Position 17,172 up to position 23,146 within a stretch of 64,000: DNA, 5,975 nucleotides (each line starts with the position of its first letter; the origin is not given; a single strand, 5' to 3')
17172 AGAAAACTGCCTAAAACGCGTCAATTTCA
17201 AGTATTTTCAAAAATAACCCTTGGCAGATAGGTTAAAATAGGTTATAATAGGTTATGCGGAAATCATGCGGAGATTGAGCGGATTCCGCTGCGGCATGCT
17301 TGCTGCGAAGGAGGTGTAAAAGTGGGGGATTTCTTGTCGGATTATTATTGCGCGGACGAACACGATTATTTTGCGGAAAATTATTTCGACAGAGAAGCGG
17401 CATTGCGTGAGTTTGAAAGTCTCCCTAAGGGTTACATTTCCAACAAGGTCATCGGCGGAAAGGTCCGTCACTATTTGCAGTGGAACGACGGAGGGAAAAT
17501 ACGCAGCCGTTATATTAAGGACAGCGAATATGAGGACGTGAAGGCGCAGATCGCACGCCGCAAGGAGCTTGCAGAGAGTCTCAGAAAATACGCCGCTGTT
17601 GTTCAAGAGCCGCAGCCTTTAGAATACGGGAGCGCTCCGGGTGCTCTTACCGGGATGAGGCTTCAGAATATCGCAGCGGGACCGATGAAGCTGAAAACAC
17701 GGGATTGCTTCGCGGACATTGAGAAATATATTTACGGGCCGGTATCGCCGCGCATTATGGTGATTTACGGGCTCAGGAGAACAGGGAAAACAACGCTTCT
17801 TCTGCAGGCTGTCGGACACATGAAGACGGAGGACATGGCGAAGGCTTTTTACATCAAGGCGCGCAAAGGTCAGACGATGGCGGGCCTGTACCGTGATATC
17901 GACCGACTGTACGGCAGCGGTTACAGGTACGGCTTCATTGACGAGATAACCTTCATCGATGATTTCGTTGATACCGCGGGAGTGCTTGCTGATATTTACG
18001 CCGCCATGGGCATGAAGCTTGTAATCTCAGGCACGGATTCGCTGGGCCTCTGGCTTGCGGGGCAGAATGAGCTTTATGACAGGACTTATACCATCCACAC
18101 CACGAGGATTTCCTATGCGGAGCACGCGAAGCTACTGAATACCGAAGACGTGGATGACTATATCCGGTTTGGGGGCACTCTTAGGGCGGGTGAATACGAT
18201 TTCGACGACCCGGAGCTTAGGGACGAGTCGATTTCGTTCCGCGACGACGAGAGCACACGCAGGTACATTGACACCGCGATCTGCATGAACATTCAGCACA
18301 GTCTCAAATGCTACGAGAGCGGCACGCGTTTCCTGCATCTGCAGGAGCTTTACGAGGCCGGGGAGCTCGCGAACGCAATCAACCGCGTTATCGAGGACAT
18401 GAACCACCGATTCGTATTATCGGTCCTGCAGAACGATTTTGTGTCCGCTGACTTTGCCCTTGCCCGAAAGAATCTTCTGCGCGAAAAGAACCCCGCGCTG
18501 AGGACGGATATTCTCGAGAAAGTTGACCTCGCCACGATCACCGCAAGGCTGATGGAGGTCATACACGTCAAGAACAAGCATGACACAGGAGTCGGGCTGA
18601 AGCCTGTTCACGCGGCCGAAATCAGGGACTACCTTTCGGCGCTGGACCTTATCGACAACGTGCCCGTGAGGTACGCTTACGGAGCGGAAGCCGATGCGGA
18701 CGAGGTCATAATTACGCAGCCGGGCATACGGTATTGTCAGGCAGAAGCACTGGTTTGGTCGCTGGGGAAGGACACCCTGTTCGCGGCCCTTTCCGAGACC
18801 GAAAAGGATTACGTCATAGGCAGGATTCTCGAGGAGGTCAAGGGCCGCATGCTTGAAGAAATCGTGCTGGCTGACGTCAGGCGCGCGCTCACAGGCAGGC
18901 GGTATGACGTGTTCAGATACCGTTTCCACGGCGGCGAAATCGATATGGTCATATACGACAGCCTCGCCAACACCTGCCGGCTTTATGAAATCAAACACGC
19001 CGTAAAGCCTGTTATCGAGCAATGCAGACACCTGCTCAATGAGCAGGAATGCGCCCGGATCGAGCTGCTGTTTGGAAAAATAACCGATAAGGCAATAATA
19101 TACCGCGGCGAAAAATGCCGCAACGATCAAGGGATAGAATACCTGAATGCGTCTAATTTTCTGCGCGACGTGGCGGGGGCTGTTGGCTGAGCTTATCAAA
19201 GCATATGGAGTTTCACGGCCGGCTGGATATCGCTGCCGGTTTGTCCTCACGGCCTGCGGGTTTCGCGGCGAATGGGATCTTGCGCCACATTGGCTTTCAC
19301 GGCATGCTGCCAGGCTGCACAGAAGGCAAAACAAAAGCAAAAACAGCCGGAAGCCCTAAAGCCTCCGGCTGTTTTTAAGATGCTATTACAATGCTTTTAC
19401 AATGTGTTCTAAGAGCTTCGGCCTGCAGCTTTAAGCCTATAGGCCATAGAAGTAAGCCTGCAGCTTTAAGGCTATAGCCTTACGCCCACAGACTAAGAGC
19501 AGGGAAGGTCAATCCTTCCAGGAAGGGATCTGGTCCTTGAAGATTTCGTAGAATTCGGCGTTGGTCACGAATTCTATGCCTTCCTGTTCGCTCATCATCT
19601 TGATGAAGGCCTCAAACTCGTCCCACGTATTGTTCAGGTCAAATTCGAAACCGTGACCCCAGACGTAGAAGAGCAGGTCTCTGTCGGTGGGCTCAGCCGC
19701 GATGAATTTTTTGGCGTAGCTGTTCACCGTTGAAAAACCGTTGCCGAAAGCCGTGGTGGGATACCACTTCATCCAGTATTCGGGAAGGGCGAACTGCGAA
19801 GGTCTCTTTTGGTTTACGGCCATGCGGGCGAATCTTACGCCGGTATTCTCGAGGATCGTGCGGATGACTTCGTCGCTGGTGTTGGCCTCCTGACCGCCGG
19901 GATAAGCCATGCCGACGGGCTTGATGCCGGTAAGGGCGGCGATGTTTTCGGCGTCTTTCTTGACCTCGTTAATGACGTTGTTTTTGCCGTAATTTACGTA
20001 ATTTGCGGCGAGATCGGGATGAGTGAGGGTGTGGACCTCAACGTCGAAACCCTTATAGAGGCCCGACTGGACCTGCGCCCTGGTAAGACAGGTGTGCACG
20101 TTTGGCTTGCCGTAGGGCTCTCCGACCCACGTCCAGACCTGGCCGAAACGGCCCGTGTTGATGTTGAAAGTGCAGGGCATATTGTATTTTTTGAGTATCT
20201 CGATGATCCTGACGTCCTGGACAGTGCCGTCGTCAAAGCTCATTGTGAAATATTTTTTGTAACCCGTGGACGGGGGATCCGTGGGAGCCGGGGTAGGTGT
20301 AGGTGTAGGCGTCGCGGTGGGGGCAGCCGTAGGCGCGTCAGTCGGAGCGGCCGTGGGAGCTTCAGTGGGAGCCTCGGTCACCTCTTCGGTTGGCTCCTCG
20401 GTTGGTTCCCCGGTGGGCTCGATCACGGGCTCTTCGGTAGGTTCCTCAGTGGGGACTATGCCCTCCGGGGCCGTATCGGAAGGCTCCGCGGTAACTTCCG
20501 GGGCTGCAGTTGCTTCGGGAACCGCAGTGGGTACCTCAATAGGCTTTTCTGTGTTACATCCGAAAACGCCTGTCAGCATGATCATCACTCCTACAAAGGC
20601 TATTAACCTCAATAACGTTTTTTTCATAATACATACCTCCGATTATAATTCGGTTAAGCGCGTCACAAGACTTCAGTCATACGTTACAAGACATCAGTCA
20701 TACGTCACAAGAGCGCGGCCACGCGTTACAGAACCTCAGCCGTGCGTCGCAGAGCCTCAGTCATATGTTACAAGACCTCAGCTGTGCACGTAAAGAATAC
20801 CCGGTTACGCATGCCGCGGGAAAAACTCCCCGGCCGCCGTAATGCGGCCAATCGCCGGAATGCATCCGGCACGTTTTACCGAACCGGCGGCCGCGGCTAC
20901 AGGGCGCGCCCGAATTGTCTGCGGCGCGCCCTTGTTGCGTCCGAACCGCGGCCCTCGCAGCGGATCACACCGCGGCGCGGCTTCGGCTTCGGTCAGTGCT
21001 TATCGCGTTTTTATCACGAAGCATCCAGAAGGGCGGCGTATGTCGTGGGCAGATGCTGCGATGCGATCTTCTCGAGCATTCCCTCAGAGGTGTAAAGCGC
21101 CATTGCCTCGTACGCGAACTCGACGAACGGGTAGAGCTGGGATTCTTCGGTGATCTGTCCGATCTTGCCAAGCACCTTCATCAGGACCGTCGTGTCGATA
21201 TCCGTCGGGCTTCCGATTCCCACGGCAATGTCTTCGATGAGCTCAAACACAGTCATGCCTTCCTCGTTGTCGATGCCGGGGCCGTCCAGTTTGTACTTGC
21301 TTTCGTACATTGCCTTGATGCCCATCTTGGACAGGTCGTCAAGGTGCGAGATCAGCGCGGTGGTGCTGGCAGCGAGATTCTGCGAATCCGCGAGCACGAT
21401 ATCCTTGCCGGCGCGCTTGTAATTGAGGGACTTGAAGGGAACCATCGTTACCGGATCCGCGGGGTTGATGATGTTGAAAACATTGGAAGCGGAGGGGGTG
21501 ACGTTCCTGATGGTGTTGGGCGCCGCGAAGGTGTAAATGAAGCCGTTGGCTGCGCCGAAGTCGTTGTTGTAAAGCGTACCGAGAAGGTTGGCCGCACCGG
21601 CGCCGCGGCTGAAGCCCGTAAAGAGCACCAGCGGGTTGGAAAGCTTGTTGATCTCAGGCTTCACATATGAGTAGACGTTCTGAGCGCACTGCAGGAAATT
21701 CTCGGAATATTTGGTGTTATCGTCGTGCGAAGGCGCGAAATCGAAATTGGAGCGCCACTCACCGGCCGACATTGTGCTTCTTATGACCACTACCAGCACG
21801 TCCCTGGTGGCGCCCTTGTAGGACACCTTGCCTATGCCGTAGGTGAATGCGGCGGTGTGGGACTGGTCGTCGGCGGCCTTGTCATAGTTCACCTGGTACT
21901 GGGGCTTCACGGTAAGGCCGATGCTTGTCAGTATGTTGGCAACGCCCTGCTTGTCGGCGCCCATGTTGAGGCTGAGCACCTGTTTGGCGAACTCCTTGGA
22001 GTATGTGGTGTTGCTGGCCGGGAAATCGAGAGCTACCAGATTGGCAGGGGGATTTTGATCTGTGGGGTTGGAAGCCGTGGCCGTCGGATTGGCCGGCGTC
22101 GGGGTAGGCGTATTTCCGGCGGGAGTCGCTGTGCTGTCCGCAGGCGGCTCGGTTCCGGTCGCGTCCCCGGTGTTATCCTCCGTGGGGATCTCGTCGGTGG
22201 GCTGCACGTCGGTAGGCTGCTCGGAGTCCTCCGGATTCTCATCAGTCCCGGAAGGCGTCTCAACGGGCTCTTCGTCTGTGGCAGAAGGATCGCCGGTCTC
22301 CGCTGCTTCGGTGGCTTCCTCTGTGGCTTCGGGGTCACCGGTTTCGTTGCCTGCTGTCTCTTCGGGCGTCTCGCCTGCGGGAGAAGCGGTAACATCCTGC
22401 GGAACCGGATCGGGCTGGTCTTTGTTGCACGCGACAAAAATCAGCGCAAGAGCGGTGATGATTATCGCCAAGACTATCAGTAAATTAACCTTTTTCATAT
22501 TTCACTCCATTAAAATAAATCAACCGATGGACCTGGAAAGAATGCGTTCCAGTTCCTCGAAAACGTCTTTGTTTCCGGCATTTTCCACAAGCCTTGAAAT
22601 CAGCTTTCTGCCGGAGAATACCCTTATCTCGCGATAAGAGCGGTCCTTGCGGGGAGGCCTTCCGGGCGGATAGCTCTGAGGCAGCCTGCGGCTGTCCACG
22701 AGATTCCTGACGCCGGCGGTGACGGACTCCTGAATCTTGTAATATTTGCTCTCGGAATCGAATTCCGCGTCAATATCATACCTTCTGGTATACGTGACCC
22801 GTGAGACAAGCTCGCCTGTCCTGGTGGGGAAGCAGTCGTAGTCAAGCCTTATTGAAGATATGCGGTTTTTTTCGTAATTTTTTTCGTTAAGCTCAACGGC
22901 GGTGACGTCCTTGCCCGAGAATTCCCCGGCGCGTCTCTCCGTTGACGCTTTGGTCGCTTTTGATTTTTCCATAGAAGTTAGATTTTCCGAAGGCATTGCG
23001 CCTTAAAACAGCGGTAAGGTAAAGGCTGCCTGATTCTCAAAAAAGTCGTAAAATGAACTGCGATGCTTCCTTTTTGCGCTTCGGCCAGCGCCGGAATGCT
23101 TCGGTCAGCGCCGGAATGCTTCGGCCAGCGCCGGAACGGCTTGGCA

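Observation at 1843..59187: Locus-specific short tandem repeats fill almost every intergenic region of the host backbone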

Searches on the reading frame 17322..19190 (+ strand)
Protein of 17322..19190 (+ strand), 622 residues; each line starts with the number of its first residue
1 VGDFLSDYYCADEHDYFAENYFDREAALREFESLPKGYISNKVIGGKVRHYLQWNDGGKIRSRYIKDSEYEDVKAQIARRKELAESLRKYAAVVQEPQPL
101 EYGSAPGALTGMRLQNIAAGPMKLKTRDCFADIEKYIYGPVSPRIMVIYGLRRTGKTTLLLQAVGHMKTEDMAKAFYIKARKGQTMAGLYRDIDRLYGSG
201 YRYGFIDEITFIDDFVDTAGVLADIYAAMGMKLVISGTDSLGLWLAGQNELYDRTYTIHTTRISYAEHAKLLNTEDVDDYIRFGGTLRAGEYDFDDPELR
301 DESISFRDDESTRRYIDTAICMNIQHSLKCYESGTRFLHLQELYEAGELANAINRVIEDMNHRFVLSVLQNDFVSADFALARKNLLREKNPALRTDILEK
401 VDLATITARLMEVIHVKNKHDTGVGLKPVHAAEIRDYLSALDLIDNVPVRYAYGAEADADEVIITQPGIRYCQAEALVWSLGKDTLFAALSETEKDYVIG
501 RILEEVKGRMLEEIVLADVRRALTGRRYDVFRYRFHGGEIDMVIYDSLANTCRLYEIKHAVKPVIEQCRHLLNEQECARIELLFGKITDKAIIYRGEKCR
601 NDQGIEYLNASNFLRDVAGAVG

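Call 6: search_protein_families(library=pfam, proteins=[window:17322-19190:+])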
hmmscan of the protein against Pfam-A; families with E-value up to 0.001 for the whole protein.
window:17322-19190:+ (622 aa): 3 families
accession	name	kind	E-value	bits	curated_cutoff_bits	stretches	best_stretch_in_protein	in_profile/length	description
PF13173.12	AAA_14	-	8.1e-13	48.9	27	1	143-267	2-127/129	AAA domain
PF01637.24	ATPase_2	-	1.4e-05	25.5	33.2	1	143-182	20-59/225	ATPase domain predominantly from Archaea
PF13401.12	AAA_22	-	0.00042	21.1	27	0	143-199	5-60/130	AAA domain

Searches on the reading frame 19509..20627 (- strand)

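Call 6: search_protein_families(library=pfam, proteins=[window:19509-20627:-])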
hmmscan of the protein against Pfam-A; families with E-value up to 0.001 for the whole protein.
window:19509-20627:- (372 aa): 2 families
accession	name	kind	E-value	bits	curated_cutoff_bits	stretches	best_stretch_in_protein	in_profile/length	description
PF01522.26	Polysacc_deac_1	-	1.2e-15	58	23.1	1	124-265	6-122/124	Polysaccharide deacetylase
PF04886.17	PT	-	3.5e-06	26.9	26.2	0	26-37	23-34/36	PT disordered repeat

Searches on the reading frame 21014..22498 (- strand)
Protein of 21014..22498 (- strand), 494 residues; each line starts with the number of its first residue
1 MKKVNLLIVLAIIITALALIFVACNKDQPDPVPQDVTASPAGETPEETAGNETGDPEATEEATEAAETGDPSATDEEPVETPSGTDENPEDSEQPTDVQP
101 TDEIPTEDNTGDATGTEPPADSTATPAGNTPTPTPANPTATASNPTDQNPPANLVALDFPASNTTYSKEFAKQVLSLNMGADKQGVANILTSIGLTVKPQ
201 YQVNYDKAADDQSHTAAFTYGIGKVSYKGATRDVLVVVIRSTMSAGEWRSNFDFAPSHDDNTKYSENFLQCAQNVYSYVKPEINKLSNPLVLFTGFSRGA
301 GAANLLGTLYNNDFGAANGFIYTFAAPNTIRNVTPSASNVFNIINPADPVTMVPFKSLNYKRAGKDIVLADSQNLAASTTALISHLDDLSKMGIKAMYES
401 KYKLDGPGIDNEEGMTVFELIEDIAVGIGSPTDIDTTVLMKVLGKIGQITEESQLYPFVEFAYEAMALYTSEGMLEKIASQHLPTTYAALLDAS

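Call 6: search_protein_families(library=pfam, proteins=[window:21014-22498:-])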
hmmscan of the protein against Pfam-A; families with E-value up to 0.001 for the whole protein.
window:21014-22498:- (494 aa): 1 family
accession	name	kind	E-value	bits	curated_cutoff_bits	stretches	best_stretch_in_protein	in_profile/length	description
PF01764.32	Lipase_3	-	3.2e-09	37.2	22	1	236-356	1-138/140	Lipase (class 3)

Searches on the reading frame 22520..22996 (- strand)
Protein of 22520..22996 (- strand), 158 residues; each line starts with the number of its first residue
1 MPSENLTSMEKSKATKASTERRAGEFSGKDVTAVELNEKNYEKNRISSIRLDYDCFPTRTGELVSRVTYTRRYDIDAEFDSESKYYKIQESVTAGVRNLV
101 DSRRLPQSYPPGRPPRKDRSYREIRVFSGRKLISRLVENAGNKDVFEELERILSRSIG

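Call 6: search_protein_families(library=pfam, proteins=[window:22520-22996:-])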
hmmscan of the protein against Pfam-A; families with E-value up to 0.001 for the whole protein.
window:22520-22996:- (158 aa): 0 families

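Call 26: find_encoding_contigs(protein=window:22520-22996:-, flank=10000, max_places=10)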
Protein window:22520-22996:- (158 aa): no gene with exactly this product is on record in the collection.
